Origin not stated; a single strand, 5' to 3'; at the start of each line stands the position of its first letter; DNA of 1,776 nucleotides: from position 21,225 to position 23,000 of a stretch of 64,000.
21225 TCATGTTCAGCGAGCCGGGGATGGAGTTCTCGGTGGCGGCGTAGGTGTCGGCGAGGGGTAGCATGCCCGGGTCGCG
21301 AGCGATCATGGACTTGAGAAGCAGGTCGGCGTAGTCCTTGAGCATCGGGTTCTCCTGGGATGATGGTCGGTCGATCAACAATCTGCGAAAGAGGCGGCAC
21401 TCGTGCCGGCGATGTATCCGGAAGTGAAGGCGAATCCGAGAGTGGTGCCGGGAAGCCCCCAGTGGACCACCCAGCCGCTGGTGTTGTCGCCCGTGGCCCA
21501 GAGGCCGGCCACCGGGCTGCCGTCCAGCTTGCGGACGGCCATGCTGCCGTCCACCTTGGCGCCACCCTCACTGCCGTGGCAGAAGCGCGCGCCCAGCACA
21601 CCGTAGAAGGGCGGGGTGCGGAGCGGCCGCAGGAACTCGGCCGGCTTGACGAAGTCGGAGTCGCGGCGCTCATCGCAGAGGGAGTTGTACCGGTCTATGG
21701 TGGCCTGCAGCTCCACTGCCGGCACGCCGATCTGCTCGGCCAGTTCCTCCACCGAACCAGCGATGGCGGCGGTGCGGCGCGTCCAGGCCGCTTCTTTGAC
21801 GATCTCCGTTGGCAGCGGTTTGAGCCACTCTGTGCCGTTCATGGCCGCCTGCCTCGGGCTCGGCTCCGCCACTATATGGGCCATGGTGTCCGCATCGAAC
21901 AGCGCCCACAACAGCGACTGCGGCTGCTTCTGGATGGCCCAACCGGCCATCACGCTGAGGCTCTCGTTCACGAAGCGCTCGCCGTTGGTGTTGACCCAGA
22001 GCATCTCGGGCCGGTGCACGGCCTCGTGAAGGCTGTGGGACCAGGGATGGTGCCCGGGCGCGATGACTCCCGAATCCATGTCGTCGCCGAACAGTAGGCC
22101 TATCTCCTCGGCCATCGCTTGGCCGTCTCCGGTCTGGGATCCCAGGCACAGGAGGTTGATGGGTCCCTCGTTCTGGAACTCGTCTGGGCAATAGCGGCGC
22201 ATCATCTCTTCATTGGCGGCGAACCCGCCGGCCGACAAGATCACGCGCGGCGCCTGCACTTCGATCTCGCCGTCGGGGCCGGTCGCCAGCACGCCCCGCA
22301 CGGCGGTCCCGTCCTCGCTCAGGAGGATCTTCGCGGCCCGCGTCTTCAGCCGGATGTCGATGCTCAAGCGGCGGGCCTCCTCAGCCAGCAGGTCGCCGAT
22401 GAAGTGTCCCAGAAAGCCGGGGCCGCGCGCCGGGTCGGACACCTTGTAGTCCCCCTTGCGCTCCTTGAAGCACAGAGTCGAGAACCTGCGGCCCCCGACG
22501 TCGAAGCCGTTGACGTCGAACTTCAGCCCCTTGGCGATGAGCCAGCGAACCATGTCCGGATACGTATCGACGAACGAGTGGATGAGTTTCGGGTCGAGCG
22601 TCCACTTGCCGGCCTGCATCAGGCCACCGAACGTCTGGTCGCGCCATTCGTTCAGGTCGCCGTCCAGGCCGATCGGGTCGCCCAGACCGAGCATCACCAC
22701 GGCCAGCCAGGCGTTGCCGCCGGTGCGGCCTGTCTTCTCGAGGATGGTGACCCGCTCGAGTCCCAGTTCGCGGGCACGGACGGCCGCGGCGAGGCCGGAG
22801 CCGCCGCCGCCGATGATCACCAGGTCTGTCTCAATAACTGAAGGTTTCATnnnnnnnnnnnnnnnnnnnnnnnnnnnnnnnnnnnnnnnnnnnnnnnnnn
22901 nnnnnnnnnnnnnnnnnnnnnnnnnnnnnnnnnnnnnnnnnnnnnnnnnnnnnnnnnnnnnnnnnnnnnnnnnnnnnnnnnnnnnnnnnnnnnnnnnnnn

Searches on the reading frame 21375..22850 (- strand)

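Call 18: search_protein_families(library=pfam, proteins=[window:21375-22850:-], max_evalue=0.001)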
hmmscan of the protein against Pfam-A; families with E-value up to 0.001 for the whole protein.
window:21375-22850:- (491 aa): 9 families
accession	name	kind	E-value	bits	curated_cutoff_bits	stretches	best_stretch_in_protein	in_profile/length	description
PF00890.30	FAD_binding_2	-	2.1e-44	152.8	20.4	1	9-464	1-405/414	FAD binding domain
PF01266.30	DAO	-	5.6e-09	36.4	27.9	1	9-47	1-39/353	FAD dependent oxidoreductase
PF13450.12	NAD_binding_8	-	3.5e-06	27.7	21.9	1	12-47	1-35/68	NAD(P)-binding Rossmann-like domain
PF12831.13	FAD_oxidored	-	3.8e-06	26.9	27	1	9-57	1-48/416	FAD dependent oxidoreductase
PF03486.20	HI0933_like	-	1.8e-05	24.8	50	0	9-44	2-36/244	HI0933-like protein Rossmann domain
PF07992.20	Pyr_redox_2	-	4.8e-05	23.4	26.1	0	9-57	2-50/291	Pyridine nucleotide-disulphide oxidoreductase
PF13738.12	Pyr_redox_3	-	7.4e-05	22.6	30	1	11-40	1-30/305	Pyridine nucleotide-disulphide oxidoreductase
PF01946.23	Thi4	-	0.00011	21.9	26.2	1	5-50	15-60/235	Thi4 family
PF00070.33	Pyr_redox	-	0.00094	20.1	22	0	10-40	2-31/82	Pyridine nucleotide-disulphide oxidoreductase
